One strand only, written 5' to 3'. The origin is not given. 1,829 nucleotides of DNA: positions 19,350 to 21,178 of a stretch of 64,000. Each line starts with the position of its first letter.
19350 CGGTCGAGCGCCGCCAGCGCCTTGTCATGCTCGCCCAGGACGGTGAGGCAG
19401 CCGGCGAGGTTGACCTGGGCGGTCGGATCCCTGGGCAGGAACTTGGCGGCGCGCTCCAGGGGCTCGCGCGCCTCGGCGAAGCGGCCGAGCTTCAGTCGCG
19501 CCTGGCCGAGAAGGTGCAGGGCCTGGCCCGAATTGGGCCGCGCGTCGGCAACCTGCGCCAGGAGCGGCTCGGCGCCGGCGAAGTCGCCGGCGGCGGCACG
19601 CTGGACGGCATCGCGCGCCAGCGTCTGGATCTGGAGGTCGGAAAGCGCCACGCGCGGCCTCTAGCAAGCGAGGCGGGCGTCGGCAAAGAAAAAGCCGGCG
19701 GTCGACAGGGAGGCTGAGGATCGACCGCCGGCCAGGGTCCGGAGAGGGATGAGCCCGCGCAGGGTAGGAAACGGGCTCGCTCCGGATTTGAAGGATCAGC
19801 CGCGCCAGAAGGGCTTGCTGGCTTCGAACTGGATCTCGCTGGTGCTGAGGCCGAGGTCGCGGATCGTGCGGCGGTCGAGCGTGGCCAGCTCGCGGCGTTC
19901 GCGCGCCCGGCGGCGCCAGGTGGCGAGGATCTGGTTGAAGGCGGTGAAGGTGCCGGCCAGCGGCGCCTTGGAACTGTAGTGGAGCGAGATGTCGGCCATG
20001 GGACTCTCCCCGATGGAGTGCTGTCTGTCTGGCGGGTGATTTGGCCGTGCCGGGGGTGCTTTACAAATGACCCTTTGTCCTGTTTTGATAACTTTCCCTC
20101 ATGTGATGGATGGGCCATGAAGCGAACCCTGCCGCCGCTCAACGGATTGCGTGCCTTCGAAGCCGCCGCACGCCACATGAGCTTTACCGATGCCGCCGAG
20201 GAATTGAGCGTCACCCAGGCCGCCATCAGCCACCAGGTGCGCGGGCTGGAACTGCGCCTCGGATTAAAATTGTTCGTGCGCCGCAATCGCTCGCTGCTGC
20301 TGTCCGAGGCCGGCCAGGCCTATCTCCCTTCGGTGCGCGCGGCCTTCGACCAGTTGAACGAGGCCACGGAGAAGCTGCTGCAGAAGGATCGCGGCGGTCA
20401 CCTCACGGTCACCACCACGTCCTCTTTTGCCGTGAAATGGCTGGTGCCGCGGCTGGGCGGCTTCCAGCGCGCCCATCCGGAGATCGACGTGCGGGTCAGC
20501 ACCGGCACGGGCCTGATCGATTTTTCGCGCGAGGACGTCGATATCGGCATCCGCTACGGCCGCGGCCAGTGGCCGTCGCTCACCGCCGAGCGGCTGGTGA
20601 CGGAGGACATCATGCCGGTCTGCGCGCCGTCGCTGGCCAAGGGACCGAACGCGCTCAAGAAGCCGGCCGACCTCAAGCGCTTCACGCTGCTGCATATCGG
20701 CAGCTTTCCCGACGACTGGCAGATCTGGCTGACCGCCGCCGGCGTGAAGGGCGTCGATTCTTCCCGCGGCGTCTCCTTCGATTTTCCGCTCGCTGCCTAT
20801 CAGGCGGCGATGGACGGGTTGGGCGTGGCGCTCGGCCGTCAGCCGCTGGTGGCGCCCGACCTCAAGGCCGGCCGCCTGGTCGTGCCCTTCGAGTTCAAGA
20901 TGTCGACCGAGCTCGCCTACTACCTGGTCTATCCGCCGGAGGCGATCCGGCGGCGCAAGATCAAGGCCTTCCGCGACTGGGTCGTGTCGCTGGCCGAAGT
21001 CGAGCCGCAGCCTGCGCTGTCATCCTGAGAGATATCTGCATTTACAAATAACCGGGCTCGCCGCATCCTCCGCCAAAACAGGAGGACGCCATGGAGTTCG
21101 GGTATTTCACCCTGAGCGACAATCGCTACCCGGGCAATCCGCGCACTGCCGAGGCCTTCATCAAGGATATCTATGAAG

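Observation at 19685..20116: DUF1127 gene with a cuckoo/CcsR-like sRNA in its 3' region, divergent from a GcvA-like LysR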

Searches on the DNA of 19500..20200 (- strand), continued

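Call 39: search_rna_families(sources=[L045, L047, L012], threshold=evalue, max_evalue=0.1, show_alignments=4)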
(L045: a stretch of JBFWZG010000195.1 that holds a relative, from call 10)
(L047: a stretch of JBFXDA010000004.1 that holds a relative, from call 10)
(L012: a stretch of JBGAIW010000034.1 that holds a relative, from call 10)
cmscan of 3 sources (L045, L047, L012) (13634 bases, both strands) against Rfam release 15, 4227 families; matches with E-value up to 0.1: 3.
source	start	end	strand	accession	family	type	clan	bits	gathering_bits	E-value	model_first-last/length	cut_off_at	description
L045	798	865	+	RF02791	CcsR1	Gene; sRNA;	-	30.4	65.3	0.00041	1-83/83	no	Conserved CCUCCUCCC motif stress-induced RNA 1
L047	2760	2828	+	RF02791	CcsR1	Gene; sRNA;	-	29.7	65.3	0.00064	1-83/83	no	Conserved CCUCCUCCC motif stress-induced RNA 1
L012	2735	2810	+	RF02791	CcsR1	Gene; sRNA;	-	25.5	65.3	0.011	1-83/83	no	Conserved CCUCCUCCC motif stress-induced RNA 1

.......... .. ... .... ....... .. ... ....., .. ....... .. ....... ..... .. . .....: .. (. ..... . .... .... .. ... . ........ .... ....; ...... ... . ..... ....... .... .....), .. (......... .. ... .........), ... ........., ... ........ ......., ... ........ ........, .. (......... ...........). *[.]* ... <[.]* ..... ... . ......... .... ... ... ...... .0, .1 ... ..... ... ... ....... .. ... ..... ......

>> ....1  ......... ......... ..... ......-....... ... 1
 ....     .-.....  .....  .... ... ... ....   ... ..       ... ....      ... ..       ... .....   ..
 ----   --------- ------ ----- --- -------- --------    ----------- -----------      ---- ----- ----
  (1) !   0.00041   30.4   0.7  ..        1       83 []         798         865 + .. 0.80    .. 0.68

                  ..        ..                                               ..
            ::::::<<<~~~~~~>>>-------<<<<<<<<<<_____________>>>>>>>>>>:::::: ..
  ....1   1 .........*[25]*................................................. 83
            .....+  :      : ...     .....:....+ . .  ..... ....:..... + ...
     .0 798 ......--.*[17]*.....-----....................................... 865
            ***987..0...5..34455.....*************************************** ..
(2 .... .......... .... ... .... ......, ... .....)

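Call 44: search_with_rna_model(model_id=R1, sources=[L071, L072, L074, L075, L079, L080, L081, L083, L085, L087, L088, L090, L093, L095, L097, L100, L105, L107, L112, L114, L115, L117, L120, L123, L124, L125, L126, L127, L128, L129, L131, L132, L133, L134, L137, L140, L141, L142, L143], max_evalue=1, show_alignments=3)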
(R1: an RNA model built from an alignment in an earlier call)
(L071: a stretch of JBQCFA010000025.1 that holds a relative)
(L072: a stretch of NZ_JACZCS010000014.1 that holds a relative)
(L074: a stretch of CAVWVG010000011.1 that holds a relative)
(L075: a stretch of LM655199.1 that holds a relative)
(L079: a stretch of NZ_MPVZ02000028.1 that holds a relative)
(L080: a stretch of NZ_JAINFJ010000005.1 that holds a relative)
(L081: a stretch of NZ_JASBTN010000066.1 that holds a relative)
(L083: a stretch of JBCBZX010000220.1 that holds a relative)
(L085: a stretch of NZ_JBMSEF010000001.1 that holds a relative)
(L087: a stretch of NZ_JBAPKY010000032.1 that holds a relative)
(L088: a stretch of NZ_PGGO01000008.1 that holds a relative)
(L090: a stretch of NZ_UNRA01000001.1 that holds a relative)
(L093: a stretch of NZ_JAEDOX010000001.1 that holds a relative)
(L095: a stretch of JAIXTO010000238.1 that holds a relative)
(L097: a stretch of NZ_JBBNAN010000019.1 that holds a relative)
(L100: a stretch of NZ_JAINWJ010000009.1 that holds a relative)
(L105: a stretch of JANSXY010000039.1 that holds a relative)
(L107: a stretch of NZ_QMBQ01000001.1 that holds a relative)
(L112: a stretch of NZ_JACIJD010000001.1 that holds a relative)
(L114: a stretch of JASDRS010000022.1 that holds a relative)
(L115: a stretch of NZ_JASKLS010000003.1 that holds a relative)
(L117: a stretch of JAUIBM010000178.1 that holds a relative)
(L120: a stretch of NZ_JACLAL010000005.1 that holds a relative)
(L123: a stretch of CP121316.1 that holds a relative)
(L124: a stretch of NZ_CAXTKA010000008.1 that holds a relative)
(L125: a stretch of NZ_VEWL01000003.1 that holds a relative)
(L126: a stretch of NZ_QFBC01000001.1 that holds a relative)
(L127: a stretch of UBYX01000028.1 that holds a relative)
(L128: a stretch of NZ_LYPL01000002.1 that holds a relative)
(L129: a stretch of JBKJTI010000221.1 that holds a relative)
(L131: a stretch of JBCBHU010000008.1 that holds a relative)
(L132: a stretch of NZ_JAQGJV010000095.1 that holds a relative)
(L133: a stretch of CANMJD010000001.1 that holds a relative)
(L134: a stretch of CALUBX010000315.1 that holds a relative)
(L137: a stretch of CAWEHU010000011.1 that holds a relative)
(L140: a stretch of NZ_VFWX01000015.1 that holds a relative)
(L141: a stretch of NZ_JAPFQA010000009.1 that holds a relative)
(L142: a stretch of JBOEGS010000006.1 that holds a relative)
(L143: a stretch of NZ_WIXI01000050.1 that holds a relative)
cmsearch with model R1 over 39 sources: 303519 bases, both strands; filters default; matches with E-value up to 1: 40.
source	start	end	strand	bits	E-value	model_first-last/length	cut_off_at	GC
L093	6651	6747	+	42.3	4.5e-11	1-111/111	no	0.58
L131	4313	4411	-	35.9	5.2e-09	1-111/111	no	0.57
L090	644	737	+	33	4.6e-08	1-111/111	no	0.59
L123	2449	2542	+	32.9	4.9e-08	1-111/111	no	0.6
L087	3244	3341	+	28.3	1.5e-06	1-111/111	no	0.61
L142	4038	4139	-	28.1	1.7e-06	1-111/111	no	0.62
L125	1371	1451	-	27.4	2.7e-06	1-111/111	no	0.59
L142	4300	4395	-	26.4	5.9e-06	1-111/111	no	0.54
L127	3055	3151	-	25.3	1.4e-05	1-111/111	no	0.62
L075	176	266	-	22.3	0.00012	1-111/111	no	0.64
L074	3935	4027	-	22.1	0.00014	1-111/111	no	0.63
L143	1849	1941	+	21.7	0.00019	1-111/111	no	0.58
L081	6676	6775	-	20.9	0.00035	1-111/111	no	0.7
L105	5692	5762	+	20.7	0.00041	1-111/111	no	0.73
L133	6883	6978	+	20.6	0.00043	1-111/111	no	0.58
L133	6705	6741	+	20.3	0.00053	65-101/111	no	0.68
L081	7053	7144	-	20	0.00065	1-111/111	no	0.64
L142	4194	4287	-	18.2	0.0025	1-111/111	no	0.63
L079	3894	3983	+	18.2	0.0025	1-111/111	no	0.56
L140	6418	6513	-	18.1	0.0027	1-111/111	no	0.66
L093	6541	6634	+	18.1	0.0027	1-111/111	no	0.62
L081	6806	6893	-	17.7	0.0037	1-111/111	no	0.67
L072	7873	7964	+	17.5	0.0042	1-111/111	no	0.55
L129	7565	7635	-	16.9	0.0068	1-111/111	no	0.66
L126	1509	1541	+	16.6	0.008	67-99/111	no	0.55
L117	2431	2524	+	16.5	0.0089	1-111/111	no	0.65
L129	7643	7732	-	15.7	0.016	1-111/111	no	0.59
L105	5537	5568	+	15.2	0.023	66-100/111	no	0.84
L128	5877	5973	+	15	0.028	1-111/111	no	0.59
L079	6606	6669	+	14.5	0.04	1-111/111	no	0.64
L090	587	620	+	14.5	0.04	65-101/111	no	0.76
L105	5425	5458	+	13.9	0.06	66-100/111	no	0.85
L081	6894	6932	-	13.8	0.067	60-102/111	no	0.85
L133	7153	7188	+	12.7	0.15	63-102/111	no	0.75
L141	1492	1572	+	12.6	0.16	1-111/111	no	0.67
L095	5404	5514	+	12.4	0.18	1-111/111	no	0.62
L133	7209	7298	+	12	0.24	1-111/111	no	0.62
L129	7896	7929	-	11.1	0.5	67-99/111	no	0.65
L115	1385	1477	-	10.6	0.69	1-111/111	no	0.6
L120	4256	4389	-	10.5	0.75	1-111/111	no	0.6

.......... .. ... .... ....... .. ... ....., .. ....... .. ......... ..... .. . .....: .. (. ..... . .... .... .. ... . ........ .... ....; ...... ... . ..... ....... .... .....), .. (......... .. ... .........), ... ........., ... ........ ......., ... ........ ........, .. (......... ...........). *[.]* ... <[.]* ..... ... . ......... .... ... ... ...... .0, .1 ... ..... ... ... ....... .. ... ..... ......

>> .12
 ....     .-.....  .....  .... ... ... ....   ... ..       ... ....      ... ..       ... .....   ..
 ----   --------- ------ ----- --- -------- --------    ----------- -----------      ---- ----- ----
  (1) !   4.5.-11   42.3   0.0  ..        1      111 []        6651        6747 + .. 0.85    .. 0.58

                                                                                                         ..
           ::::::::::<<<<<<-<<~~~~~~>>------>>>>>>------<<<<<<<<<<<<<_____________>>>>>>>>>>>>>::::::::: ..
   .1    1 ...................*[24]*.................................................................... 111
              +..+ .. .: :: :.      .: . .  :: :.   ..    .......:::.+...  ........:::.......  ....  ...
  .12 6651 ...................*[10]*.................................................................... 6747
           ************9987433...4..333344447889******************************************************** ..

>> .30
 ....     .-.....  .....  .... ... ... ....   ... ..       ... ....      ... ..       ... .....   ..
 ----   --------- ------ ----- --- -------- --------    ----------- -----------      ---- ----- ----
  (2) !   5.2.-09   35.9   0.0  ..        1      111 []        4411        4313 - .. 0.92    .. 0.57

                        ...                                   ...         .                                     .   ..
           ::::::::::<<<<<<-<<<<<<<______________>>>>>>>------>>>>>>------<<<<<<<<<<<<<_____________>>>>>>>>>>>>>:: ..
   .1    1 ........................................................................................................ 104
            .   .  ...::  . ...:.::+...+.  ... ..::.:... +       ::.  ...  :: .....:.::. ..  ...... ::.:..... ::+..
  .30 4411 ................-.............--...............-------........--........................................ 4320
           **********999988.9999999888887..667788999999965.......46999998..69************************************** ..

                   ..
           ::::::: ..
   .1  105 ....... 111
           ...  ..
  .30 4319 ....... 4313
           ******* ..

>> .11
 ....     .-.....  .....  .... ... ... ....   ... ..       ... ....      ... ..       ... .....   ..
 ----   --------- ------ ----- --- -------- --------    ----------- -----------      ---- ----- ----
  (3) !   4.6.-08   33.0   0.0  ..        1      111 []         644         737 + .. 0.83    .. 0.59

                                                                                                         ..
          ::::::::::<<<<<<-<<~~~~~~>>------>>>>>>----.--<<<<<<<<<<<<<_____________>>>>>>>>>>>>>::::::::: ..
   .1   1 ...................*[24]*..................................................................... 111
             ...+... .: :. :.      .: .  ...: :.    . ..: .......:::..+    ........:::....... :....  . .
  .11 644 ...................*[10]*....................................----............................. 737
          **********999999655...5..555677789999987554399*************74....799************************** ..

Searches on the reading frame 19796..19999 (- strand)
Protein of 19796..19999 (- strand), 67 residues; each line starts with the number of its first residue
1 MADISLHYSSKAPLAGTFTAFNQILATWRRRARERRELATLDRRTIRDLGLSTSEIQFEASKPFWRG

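Call 7: search_protein_families(library=pfam, proteins=[window:19796-19999:-])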
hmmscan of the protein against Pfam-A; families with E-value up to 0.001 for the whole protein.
window:19796-19999:- (67 aa): 1 family
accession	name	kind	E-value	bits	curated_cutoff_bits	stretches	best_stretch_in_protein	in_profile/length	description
PF06568.16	DUF1127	-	1.7e-06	28.1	23.3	1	25-57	5-37/37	Domain of unknown function (DUF1127)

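Call 10: find_related_loci(query=window:19796-19999:-, collection=genome_contigs, flank=2500)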
Query window:19796-19999:- (67 aa) in genome_contigs; peptide patterns used: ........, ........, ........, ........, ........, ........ (x = any residue, [..] = any of these).
599 stretches matched a pattern (row limit reached: there are more); 65 encode a relative of the query (tblastn E <= 1e-3); 65 distinct loci.
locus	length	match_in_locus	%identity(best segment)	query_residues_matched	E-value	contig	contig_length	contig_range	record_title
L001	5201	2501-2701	90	1-67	3e-38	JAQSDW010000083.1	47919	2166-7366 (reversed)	MAG: Reyranella sp. isolate D1-2020 MAG005 NODE_231_length_47919_cov_9.550476, whole genome shotgun sequence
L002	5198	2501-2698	89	1-66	8e-37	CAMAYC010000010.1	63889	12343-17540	MAG: Reyranella massiliensis 521 isolate MH-08apr19-46 genome assembly, contig: MH-08apr19-C975, whole genome shotgun se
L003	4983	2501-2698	88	1-66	3e-36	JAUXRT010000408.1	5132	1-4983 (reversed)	MAG: Reyranella sp. isolate C12_metabat.bin.11_sub C12_k141_688794, whole genome shotgun sequence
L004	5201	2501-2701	82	1-67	2e-35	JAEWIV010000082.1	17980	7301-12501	MAG: Proteobacteria bacterium isolate OH_PBrB_125 k127_3661, whole genome shotgun sequence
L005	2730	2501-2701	85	1-67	2e-35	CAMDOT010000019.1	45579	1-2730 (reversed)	MAG: Rhizobium sp. Q54 isolate TrH-03may19-24 genome assembly, contig: TrH-03may19-C1053, whole genome shotgun sequence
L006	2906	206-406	85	1-67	3e-35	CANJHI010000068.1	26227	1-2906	MAG: Alphaproteobacteria bacterium isolate RH-20apr16-174 genome assembly, contig: RH-20APR16-C2857, whole genome shotgu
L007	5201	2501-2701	85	1-67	6e-35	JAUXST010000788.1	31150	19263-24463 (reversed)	MAG: Reyranella sp. isolate C13_concoct.bin.131 C13_k141_92078, whole genome shotgun sequence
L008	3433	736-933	82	1-66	8e-35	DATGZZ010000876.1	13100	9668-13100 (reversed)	MAG TPA_asm: Reyranella sp. isolate SMAG_U10677 k141_894942, whole genome shotgun sequence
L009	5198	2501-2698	80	1-66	1e-34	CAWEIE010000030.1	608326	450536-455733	MAG: uncultured Alphaproteobacteria bacterium isolate MFD04212.bin.2.193 genome assembly, contig: contig_4377, whole gen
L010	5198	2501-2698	83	1-66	9e-35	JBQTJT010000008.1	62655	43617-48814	MAG: Reyranella sp. isolate SAW166 c_000000287657, whole genome shotgun sequence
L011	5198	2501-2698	80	1-66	3e-34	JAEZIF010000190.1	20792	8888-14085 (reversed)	MAG: Proteobacteria bacterium isolate OH_CDB_172 k127_1437146, whole genome shotgun sequence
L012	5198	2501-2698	83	1-66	3e-34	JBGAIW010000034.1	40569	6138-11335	MAG: Reyranella sp. isolate MAG_AAO_H125.14 AAOH125-14_opera_contig_2307, whole genome shotgun sequence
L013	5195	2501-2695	80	1-65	3e-34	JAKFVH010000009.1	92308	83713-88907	MAG: Reyranella sp. isolate D3_Bin_12 D3_0000075, whole genome shotgun sequence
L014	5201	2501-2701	79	1-67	4e-34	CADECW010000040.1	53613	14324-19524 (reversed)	MAG: uncultured Rhodospirillales bacterium isolate Rhodospirillales sp. RBC080 genome assembly, contig: MAG080_40, whole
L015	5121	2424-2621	82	1-66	7e-34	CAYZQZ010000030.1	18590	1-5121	MAG TPA_asm: uncultured Reyranella sp. isolate SRP124364_co1_11 genome assembly, contig: NODE_2945_length_18590_cov_7.62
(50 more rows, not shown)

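Call 33: search_protein_families(library=ncbifam, proteins=[window:19796-19999:-], max_evalue=0.01)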
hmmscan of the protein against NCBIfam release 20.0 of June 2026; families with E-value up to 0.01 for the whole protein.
window:19796-19999:- (67 aa): 0 families

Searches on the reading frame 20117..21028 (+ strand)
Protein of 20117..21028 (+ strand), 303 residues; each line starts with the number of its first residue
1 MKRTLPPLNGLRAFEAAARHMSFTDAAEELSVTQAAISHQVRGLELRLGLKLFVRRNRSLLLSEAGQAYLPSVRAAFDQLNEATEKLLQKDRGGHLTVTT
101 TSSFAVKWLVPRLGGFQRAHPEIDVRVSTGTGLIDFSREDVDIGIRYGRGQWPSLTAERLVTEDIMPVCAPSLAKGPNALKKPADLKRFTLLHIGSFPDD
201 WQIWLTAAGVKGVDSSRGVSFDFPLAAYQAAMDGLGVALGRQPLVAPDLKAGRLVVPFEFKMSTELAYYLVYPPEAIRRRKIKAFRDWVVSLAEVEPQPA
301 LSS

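Call 7: search_protein_families(library=pfam, proteins=[window:20117-21028:+])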
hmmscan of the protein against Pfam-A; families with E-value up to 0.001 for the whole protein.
window:20117-21028:+ (303 aa): 2 families
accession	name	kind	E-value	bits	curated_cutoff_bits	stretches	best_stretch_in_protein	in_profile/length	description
PF03466.25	LysR_substrate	-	2.4e-38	132.1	28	1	92-290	4-205/209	LysR substrate binding domain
PF00126.33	HTH_1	-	3.9e-19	68.8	26.6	1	8-67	1-60/60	Bacterial regulatory helix-turn-helix protein, lysR family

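Call 33: search_protein_families(library=ncbifam, proteins=[window:20117-21028:+], max_evalue=0.01)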
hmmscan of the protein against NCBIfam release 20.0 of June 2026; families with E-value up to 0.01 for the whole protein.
window:20117-21028:+ (303 aa): 53 families (the best 25 are shown)
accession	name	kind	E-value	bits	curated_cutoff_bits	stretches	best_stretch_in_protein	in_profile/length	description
NF008352.0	PRK11139.1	subfamily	2.3e-115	384.9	288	1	1-294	1-293/305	transcriptional regulator GcvA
NF007491.0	PRK10086.1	equivalog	1.1e-70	238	316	1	8-293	19-309/313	DNA-binding transcriptional regulator DsdC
TIGR03418.1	chol_sulf_TF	equivalog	1.3e-68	231.1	324.8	1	7-290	2-289/291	choline sulfate utilization transcriptional regulator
TIGR02036.1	dsdC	equivalog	8.7e-58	195.7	352.4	1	9-290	11-298/302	DNA-binding transcriptional regulator DsdC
NF041130.1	PenR_Burk_TF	exception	3e-57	194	625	1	6-293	8-289/292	beta-lactamase transcriptional regulator PenR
NF040888.1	trans_reg_YafC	equivalog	2.2e-28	99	470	1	10-290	7-290/293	DNA-binding transcriptional regulator YafC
TIGR03339.1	phn_lysR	subfamily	3e-24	85.8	341.1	1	11-166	2-159/279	aminoethylphosphonate catabolism associated LysR family transcriptional regulator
NF008416.0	PRK11242.1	equivalog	1.8e-22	80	277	1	11-172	6-172/300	transcriptional regulator CynR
NF045990.1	TransRegCbbRRhodb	equivalog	4.2e-20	72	450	2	8-145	8-151/304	LysR family regulator CbbR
NF045775.1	acetoin_reg_AlsR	exception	1.3e-18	67.6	430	1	9-160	4-160/290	acetoin biosynthesis transcriptional regulator AlsR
NF053705.1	TransRegGltCGpos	equivalog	8.5e-18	64.6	350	1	11-131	6-128/300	glutamate biosynthesis transcriptional regulator GltC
NF040786.1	LysR_Sec_metab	equivalog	3.9e-17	62.2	250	1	8-145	3-145/298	selenium metabolism-associated LysR family transcriptional regulator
NF047520.1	trans_act_CidR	equivalog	3e-16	59.5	415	1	11-145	6-145/292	cidABC operon transcriptional activator CidR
NF007439.0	PRK09986.1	equivalog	3.9e-16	59.3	290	1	9-166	10-174/296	LysR family transcriptional regulator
NF007917.1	PRK10632.1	equivalog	4.8e-16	58.8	425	1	14-202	10-200/303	HTH-type transcriptional activator AaeR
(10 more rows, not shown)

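Call 34: search_solved_structures(query=window:20117-21028:+, max_evalue=1e-10)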
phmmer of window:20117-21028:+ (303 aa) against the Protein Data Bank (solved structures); distinct sequences matched with E-value up to 1e-10: 11.
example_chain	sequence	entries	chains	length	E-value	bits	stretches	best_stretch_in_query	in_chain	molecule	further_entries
8y6u_H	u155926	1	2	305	1.1e-81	277.5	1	1-297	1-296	Glycine cleavage system transcriptional activator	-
5mmh_A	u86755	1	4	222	3e-31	111.9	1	88-299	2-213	HTH-type transcriptional activator AmpR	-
9hh1_A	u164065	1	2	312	1.9e-24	89.6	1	9-293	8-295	Transcriptional regulator, LysR family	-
3mz1_A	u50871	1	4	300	2.8e-23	85.8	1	10-292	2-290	Putative transcriptional regulator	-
3kos_A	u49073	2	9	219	8.6e-23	84.1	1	94-271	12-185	HTH-type transcriptional activator ampR | LysR family transcriptional regulator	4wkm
3kot_A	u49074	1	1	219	4.3e-22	81.9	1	95-263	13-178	HTH-type transcriptional activator ampR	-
3szp_A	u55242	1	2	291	6.6e-17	64.8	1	8-291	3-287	Transcriptional regulator, LysR family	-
3t1b_A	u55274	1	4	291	9.1e-17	64.4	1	8-291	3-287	Transcriptional regulator, LysR family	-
5y2v_A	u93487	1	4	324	1.9e-15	60.1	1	8-127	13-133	Rubisco operon transcriptional regulator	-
3hhg_A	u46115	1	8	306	1.6e-12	50.4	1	13-290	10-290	Transcriptional regulator, LysR family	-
8h3v_S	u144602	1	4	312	1.1e-11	47.7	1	9-129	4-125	NtcB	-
